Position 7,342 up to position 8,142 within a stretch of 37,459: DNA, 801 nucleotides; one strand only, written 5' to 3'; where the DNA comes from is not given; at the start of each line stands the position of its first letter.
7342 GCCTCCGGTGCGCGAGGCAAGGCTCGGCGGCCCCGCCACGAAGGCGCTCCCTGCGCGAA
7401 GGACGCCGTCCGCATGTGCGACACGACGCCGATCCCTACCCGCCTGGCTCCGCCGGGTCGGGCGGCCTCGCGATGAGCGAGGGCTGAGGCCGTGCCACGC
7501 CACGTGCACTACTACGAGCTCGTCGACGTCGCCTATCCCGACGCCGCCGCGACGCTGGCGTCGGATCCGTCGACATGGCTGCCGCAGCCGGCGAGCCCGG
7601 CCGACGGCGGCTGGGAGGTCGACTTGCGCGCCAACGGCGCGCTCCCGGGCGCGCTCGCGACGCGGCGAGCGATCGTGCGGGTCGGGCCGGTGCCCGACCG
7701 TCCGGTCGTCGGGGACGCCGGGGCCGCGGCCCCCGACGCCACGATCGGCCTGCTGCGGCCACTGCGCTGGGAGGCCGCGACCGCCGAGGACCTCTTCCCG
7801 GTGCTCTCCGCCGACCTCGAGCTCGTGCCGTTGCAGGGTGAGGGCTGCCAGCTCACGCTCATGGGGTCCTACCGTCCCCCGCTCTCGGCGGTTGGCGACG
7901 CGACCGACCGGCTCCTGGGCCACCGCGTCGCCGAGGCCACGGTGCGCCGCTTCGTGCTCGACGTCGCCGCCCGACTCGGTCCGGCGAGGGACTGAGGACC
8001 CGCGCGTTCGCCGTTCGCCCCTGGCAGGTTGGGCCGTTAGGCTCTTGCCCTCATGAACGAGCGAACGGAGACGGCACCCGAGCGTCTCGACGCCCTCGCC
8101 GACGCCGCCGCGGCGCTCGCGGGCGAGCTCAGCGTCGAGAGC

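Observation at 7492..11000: One uncharacterised domain occurs twice around a two-component system: free-standing and fused to CBS-BON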

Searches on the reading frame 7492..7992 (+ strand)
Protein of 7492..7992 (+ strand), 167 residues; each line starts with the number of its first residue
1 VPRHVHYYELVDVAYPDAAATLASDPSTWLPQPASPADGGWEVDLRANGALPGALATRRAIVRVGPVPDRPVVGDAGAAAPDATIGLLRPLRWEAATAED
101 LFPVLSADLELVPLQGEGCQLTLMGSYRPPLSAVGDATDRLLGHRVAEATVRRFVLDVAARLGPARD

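Call 4: search_protein_families(library=pfam, proteins=[window:7492-7992:+], max_evalue=1)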
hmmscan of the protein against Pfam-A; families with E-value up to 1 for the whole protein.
window:7492-7992:+ (167 aa): 0 families

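Call 5: search_protein_families(library=ncbifam, proteins=[window:7492-7992:+], max_evalue=1)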
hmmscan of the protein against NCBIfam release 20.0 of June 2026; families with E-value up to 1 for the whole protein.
window:7492-7992:+ (167 aa): 0 families

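Call 6: search_solved_structures(query=window:7492-7992:+, max_evalue=10)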
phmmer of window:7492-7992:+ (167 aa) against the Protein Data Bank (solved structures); distinct sequences matched with E-value up to 10: 3.
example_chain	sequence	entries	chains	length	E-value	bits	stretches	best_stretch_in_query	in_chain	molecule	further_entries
6ra2_A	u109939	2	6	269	0.0085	19.5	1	23-93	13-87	Putative dioxygenase (1H-3-hydroxy-4-oxoquinaldine 2,4-dioxygenase)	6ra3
6rb3_E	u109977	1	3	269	0.0086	19.5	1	23-92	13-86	Putative dioxygenase (1H-3-hydroxy-4-oxoquinaldine 2,4-dioxygenase)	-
3hx6_A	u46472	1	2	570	0.75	13.2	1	23-65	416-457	Type 4 fimbrial biogenesis protein PilY1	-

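Call 8: find_homologous_proteins(query=window:7492-7992:+, max_evalue=0.001)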
Query window:7492-7992:+ (167 aa): 788 proteins with E <= 0.001 among 2868 candidates; the best 120 are listed.
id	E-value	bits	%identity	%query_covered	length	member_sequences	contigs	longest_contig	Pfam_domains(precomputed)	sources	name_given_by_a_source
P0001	7.9e-103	360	100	100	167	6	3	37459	-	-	-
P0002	1.4e-63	232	69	97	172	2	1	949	-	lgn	-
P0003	1.7e-63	232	69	97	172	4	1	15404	-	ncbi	-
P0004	1.6e-54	203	63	97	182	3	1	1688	-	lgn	-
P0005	3.2e-45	172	56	98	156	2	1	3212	-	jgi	jgi:hypothetical protein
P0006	1.5e-43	167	54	97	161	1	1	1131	-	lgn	-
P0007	3.9e-43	166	57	97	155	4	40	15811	-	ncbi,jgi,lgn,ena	ncbi:MAG TPA: hypothetical protein VIK95_11340 [Egibacteraceae bacterium]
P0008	5.2e-43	165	58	98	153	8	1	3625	-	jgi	jgi:hypothetical protein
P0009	1.6e-42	164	54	97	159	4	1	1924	-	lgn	-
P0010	2.9e-42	163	55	99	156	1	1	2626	-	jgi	jgi:hypothetical protein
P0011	1.3e-41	161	55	97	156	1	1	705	-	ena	-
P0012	1.6e-41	160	58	97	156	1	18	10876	-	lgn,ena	-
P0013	2.5e-41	160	52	97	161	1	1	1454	-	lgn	-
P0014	3.4e-41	159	57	99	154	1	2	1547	-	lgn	-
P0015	3.8e-41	159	54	99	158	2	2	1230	-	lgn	-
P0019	3.4e-39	153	52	97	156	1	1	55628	-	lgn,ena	-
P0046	1.6e-33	134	49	97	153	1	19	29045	-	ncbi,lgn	-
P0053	2.3e-17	82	50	56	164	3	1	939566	-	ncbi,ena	-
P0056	9.1e-16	76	62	49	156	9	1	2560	PF10604.16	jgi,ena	-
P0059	1.8e-15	75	47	56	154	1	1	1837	PF10604.16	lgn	-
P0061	4.7e-15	74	60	49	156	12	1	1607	PF10604.16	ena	-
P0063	7.3e-15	74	60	49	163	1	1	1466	PF10604.16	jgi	-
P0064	1.1e-14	73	59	49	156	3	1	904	PF10604.16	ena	-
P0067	1.7e-14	72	38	95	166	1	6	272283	-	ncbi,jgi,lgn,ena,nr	ncbi:MAG: hypothetical protein M0Z46_00170 [Actinomycetota bacterium]|jgi:hypothetical protein|nr:hy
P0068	1.9e-14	72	53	43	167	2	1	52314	-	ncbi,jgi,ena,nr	ncbi:MAG TPA: hypothetical protein VME19_12760 [Streptosporangiaceae bacterium]|nr:hypothetical prot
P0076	4.5e-14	71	59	43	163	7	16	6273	PF10604.16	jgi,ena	jgi:hypothetical protein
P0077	4.7e-14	71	59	43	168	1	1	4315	PF10604.16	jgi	jgi:hypothetical protein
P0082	6.5e-14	70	51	46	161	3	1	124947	-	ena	-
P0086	9.2e-14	70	55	49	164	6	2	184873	PF10604.16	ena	-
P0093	1.2e-13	70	56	49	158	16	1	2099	-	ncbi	-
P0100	2.0e-13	69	56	43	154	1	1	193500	PF10604.16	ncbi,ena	-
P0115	3.5e-13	68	60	49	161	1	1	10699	-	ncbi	-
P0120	3.8e-13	68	56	43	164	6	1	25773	PF10604.16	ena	-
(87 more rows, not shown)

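Call 10: search_protein_families(library=pfam, alignment_id=A1, max_evalue=1)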
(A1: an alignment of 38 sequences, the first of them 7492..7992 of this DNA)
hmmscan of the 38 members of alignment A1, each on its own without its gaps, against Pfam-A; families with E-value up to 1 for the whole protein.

A. member 1, window:7492-7992:+ (167 aa): 0 families

B. families by the number of members that match (of 38 scanned): 4 families
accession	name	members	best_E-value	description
PF10604.15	Polyketide_cyc2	13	2.1e-07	Polyketide cyclase / dehydrase and lipid transport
PF13185.12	GAF_2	1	0.015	GAF domain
PF07848.18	PaaX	1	0.06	PaaX-like protein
PF16073.10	SAT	1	0.14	Starter unit:ACP transacylase in aflatoxin biosynthesis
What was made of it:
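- On SRPBCC (Bet v 1-like) superfamily: Of 38 aligned relatives, 13 match PF10604 Polyketide_cyc2, best E=2.1e-7 (call 10).
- Closest known: SRPBCC / Bet v 1-like superfamily. Same: A third of the aligned relatives (13 of 38) match PF10604 (call 10).
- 13 of 38 family members hit PF10604 (call 10). Relatives hit Polyketide_cyc2 (call 10).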

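Call 11: search_solved_structures(query=A1, max_evalue=10, show_alignments=2)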
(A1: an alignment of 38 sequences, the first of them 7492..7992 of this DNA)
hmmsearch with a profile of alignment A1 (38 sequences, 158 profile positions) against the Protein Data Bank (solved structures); distinct sequences matched with E-value up to 10: 2.
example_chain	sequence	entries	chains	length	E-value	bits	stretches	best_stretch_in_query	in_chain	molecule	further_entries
8v53_A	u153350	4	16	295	0.76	13.1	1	53-103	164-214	Non-homologous end joining protein Ku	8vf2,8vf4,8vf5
9i91_A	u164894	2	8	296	0.78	13.1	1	53-103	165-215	Non-homologous end joining protein Ku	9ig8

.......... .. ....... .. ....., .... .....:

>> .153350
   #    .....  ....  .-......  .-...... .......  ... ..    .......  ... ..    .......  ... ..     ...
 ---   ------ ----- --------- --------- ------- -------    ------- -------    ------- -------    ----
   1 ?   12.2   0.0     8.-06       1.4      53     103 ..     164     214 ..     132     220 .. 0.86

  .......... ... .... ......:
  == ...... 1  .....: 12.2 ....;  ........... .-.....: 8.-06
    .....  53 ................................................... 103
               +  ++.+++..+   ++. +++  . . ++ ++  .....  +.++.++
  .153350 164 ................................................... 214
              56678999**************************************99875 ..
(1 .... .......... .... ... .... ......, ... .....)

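Call 13: find_encoding_contigs(protein=P0003, flank=6000, max_places=2)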
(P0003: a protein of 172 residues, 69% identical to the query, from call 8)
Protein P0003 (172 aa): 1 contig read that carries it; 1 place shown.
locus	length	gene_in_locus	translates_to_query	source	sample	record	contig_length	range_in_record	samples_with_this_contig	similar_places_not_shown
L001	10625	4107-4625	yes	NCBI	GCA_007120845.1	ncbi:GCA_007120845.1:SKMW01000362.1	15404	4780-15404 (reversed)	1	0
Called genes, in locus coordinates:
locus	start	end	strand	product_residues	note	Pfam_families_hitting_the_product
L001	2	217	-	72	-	?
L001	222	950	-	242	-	PF00106:adh_short, PF08659:KR, PF01370:Epimerase (weak), PF13561:adh_short_C2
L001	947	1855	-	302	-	PF00698:Acyl_transf_1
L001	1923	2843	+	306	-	PF02463:SMC_N (faint), PF00005:ABC_tran, PF13304:AAA_21 (faint)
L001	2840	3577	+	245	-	PF01061:ABC2_membrane, PF12698:ABC2_membrane_3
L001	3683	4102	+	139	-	PF12900:Pyridox_ox_2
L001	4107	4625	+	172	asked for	-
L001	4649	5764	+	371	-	PF01590:GAF, PF13185:GAF_2, PF07730:HisKA_3, PF13581:HATPase_c_2 (weak), PF02518:HATPase_c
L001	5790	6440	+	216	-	PF00072:Response_reg, PF00196:GerE, PF08281:Sigma70_r4_2 (weak)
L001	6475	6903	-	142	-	PF00571:CBS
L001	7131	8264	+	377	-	PF00571:CBS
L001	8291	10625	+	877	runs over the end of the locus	PF01326:PPDK_N, PF00391:PEP-utilizers, PF02896:PEP-utilizers_C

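Call 14: find_encoding_contigs(protein=P0019, flank=6000, max_places=2)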
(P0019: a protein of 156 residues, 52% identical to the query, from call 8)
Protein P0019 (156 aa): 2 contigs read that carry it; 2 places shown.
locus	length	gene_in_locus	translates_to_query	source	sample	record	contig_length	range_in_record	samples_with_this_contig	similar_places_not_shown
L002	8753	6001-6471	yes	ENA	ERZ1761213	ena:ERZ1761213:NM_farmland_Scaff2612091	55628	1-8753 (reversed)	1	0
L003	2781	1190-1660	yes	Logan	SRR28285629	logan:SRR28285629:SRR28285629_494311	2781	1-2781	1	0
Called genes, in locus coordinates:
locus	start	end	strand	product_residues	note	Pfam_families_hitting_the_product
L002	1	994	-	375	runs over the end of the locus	PF13439:Glyco_transf_4, PF13579:Glyco_trans_4_4, PF00534:Glycos_transf_1, PF13692:Glyco_trans_1_4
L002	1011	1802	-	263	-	-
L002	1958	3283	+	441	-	PF04932:Wzy_C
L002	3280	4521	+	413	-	PF13439:Glyco_transf_4, PF00534:Glycos_transf_1, PF13692:Glyco_trans_1_4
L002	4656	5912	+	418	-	PF00150:Cellulase (weak), PF01229:Glyco_hydro_39 (weak)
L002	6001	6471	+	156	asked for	-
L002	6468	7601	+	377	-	PF01590:GAF, PF13185:GAF_2, PF07730:HisKA_3, PF02518:HATPase_c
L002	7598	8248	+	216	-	PF00072:Response_reg, PF00196:GerE, PF08281:Sigma70_r4_2 (weak)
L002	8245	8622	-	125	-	PF00571:CBS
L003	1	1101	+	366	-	?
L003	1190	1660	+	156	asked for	-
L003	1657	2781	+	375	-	?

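Call 15: find_encoding_contigs(protein=P0046, flank=6000, max_places=2)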
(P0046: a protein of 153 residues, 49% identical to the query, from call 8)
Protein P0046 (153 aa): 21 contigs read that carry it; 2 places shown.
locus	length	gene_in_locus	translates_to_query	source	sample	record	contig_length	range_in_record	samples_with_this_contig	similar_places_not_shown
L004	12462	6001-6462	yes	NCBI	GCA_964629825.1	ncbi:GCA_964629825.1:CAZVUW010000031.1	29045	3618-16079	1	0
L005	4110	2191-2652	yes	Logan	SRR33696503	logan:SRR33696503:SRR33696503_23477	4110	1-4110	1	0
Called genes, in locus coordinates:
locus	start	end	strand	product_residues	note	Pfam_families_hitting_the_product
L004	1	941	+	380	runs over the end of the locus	PF00083:Sugar_tr (weak), PF07690:MFS_1, PF12832:MFS_1_like, PF07690:MFS_1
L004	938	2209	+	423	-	-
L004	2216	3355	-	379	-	PF00571:CBS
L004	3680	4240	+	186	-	-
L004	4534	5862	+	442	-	PF13473:Cupredoxin_1, PF00394:Cu-oxidase (faint), PF06525:SoxE (faint), PF07732:Cu-oxidase_3, PF07731:Cu-oxidase_2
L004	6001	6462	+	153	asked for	-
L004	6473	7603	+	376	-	PF01590:GAF, PF13185:GAF_2, PF13492:GAF_3 (faint), PF07730:HisKA_3, PF13581:HATPase_c_2 (weak), PF02518:HATPase_c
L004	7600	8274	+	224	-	PF00072:Response_reg, PF00196:GerE, PF08281:Sigma70_r4_2 (weak)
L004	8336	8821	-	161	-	PF00011:HSP20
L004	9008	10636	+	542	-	PF00009:GTP_EFTU, PF01926:MMR_HSR1 (weak), PF22042:EF-G_D2, PF03144:GTP_EFTU_D2, PF16658:RF3_C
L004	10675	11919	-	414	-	PF13520:AA_permease_2, PF00324:AA_permease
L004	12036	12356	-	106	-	PF02566:OsmC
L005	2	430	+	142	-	?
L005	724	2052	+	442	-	PF13473:Cupredoxin_1, PF00394:Cu-oxidase (faint), PF06525:SoxE (faint), PF07732:Cu-oxidase_3, PF07731:Cu-oxidase_2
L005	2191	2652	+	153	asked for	-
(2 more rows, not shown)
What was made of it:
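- HSP20 is a neighbour in L004 (call 15).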

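Call 16: predict_structure(alignment_id=A1)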
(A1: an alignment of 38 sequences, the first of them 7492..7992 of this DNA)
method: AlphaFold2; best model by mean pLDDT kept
length: 167 residues; sequences in the alignment: 38
mean_pLDDT: 88.8   pTM: 0.86
mean pLDDT of the five models: 88.8, 88.8, 88.1, 87.7, 87.3
residues with pLDDT >= 90: 112; 70-90: 35; 50-70: 19; < 50: 1
segments of 3 or more residues with pLDDT < 50: none
pLDDT, mean of each block of 10 residues (from residue 1): 93 95 97 96 95 90 94 64 84 92 93 92 93 65 91 97 74
secondary structure, 60 per line:
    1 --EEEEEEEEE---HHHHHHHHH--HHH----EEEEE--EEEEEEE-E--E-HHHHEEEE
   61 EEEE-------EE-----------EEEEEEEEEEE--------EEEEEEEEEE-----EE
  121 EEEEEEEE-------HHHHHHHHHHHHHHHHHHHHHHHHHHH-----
elements in order: E3-11 H15-23 E33-37 E40-46 H53-56 E57-64 E85-95 E104-113 E119-128 H136-162
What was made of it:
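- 7492..7995 (+): Free-standing 167-aa SRPBCC-fold protein ('X'), predicted leader cistron of the X-kinase-regulator operon. The AF2 model has pLDDT 88.8 and pTM 0.86, with topology beta-alpha-beta6-long C-terminal helix (call 16).
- Closest known: SRPBCC / Bet v 1-like superfamily. Different: Only one N-terminal helix is clearly predicted, instead of the usual two (call 16).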

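Call 17: find_encoding_contigs(protein=P0053, flank=6000, max_places=1)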
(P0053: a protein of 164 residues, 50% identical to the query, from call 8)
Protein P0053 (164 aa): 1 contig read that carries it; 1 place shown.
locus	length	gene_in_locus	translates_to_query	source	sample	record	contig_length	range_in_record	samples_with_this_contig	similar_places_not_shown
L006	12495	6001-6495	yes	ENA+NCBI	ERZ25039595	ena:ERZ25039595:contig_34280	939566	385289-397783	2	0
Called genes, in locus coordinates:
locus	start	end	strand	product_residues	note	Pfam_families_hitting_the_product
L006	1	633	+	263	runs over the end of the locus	PF03009:GDPD, PF13653:GDPD_2 (faint)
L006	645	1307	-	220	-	PF01596:Methyltransf_3, PF01135:PCMT (weak), PF13847:Methyltransf_31 (weak), PF13578:Methyltransf_24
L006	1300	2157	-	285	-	PF01209:Ubie_methyltran, PF13489:Methyltransf_23 (weak), PF13847:Methyltransf_31, PF08241:Methyltransf_11, PF08242:Methyltransf_12, PF13649:Methyltransf_25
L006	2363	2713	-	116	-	-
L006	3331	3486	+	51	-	-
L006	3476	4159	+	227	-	PF00033:Cytochrome_B, PF13631:Cytochrom_B_N_2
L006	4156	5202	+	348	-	-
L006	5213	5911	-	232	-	PF00072:Response_reg, PF08281:Sigma70_r4_2, PF00196:GerE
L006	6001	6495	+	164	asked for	-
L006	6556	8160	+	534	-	PF01590:GAF, PF13185:GAF_2, PF01590:GAF, PF13185:GAF_2, PF13492:GAF_3 (weak), PF07730:HisKA_3, PF02518:HATPase_c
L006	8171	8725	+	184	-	PF13302:Acetyltransf_3, PF00583:Acetyltransf_1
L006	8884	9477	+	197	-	-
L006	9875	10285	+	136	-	PF00023:Ank (faint), PF13606:Ank_3 (faint), PF12796:Ank_2, PF13857:Ank_5, PF13637:Ank_4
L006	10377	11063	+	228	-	PF00300:His_Phos_1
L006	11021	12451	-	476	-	PF05140:ResB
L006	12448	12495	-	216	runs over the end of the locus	PF01565:FAD_binding_4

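Call 18: find_encoding_contigs(protein=P0086, flank=6000, max_places=1)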
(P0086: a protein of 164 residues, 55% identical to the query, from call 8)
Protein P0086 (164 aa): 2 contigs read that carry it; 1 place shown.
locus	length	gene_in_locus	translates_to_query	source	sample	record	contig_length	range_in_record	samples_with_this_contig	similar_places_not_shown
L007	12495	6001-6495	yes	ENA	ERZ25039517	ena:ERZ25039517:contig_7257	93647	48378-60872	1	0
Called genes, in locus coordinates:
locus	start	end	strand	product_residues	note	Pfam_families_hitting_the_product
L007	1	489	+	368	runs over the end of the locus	PF00005:ABC_tran, PF08402:TOBE_2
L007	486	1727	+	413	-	PF01547:SBP_bac_1, PF13416:SBP_bac_8, PF13343:SBP_bac_6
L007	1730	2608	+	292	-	PF00528:BPD_transp_1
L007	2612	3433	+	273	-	PF00528:BPD_transp_1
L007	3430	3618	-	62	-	-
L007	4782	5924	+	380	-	PF02771:Acyl-CoA_dh_N, PF02770:Acyl-CoA_dh_M, PF00441:Acyl-CoA_dh_1, PF08028:Acyl-CoA_dh_2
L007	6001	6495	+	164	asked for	PF10604:Polyketide_cyc2 (weak)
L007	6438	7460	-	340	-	PF01740:STAS, PF13466:STAS_2, PF00989:PAS, PF08448:PAS_4, PF13188:PAS_8 (weak), PF13426:PAS_9, PF24820:Diguanyl_cycl_sensor (weak)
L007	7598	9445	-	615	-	PF13631:Cytochrom_B_N_2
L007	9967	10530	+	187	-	PF01814:Hemerythrin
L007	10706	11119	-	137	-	-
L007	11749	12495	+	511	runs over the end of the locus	-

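Call 19: find_encoding_contigs(protein=P0067, flank=6000, max_places=1)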
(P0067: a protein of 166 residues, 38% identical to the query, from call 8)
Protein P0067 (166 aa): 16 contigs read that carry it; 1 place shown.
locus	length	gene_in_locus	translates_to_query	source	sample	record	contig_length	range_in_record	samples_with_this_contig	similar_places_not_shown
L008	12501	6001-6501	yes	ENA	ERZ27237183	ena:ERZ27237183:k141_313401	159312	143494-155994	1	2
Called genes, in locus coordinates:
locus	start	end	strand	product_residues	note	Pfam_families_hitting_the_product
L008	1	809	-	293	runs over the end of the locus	PF00494:SQS_PSY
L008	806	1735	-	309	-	PF00494:SQS_PSY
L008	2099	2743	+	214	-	-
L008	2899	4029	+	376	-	PF05222:AlaDh_PNT_N, PF01262:AlaDh_PNT_C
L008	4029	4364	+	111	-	PF12769:PNTB_4TM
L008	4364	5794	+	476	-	PF02233:PNTB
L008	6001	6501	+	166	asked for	-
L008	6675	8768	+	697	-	PF00704:Glyco_hydro_18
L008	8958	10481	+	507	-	PF03109:ABC1, PF01636:APH, PF01163:RIO1 (weak)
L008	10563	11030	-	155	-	PF01741:MscL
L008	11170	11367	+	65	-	PF06902:Fer4_19, PF13459:Fer4_15, PF13370:Fer4_13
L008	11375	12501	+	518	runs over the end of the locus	PF00749:tRNA-synt_1c, PF19269:Anticodon_2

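Call 22: fold_search(model_id=the predicted structure, library=pdb)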
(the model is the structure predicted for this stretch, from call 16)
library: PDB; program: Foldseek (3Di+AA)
matches with E <= 10: 1337; with E <= 0.001: 34
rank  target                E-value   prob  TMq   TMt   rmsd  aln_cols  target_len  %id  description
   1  2ns9_B                7.4e-06  1.00  0.48  0.52   6.0       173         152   18  Crystal structure of protein APE2225 from Aeropyrum pernix K1, Pfam COXG (released 2006-11-14)
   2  8ho2_A                6.2e-05  1.00  0.50  0.53   5.9       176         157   10  crystal structure of Norcoclaurine synthase from Chinese lotus (Nelumbo nucicera) (released 2023-12-06)
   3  2qim                  8.7e-05  1.00  0.50  0.53   6.8       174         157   12  Crystal Structure of Pathogenesis-related Protein LlPR-10.2B from yellow lupine in complex with Cytokinin (released 2008-04-29)
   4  2vne_A                1.3e-04  1.00  0.40  0.38   9.8       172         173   11  The X-ray structure of Norcoclaurine synthase from Thalictrum flavum (released 2008-08-05)
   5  8ho2_B                1.5e-04  1.00  0.49  0.52   6.2       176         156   10  crystal structure of Norcoclaurine synthase from Chinese lotus (Nelumbo nucicera) (released 2023-12-06)
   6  5mxb                  1.5e-04  1.00  0.53  0.56   5.9       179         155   12  Crystal structure of yellow lupin LLPR-10.2B protein in complex with melatonin (released 2018-04-18)
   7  2pcs                  1.9e-04  1.00  0.53  0.57   4.8       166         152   17  Crystal structure of conserved protein from Geobacillus kaustophilus (released 2007-04-10)
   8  3p9v_B                1.9e-04  1.00  0.41  0.43   7.1       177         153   13  High Resolution Crystal Structure of protein Maqu_3174 from Marinobacter aquaeolei, Northeast Structural Genomics Cons (released 2010-10-27)
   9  2flh_B                2.2e-04  1.00  0.40  0.43   9.5       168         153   10  Crystal structure of cytokinin-specific binding protein from mung bean in complex with cytokinin (released 2006-11-21)
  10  2flh_A                2.3e-04  1.00  0.40  0.44   8.8       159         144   10  Crystal structure of cytokinin-specific binding protein from mung bean in complex with cytokinin (released 2006-11-21)
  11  5n8q_B                3.5e-04  1.00  0.42  0.44   8.0       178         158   12  Structure of truncated Norcoclaurine Synthase from Thalictrum flavum (released 2017-09-27)
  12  4z3l_A                3.7e-04  1.00  0.45  0.47   7.6       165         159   10  CRYSTAL STRUCTURE OF BIRCH POLLEN ALLERGEN BET V 1 MUTANT G26L, D69I, P90L, K97I (released 2015-11-25)
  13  2vne_B                3.7e-04  1.00  0.41  0.44   8.4       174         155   14  The X-ray structure of Norcoclaurine synthase from Thalictrum flavum (released 2008-08-05)
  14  1qmr                  4.4e-04  1.00  0.41  0.42   7.4       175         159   10  BIRCH POLLEN ALLERGEN BET V 1 MUTANT N28T, K32Q, E45S, P108G (released 2000-10-12)
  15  4bk6_A                4.6e-04  1.00  0.43  0.44   7.1       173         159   11  Crystal Structure of a dimeric variant of Bet v 1 (released 2013-11-27)
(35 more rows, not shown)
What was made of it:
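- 7492..7995 (+): All 34 Foldseek PDB hits with E<=1e-3 are SRPBCC/Bet v 1-fold proteins (call 22).
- On SRPBCC (Bet v 1-like) superfamily: The 34 Foldseek PDB hits with E<=1e-3 are all SRPBCC proteins, probability 1.0, TM 0.4-0.58 (call 22).
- Closest known: SRPBCC / Bet v 1-like superfamily. Same: All significant Foldseek hits belong to this superfamily (call 22).
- Closest known: PYR/PYL/RCAR abscisic-acid receptors. Same: The fold class is the same, and PYL structures are among the Foldseek hits (call 22).
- All 34 significant Foldseek hits are SRPBCC proteins: CoxG-like 2ns9, PR-10, norcoclaurine synthase, ZhuI and PYL (call 22). SRPBCC proteins acting as ligand-gated regulators of signalling enzymes are known (PYL hits in call 22). 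The best fold hit is a CoxG-family protein, and ZhuI aromatase/cyclase is also among the hits (call 22).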
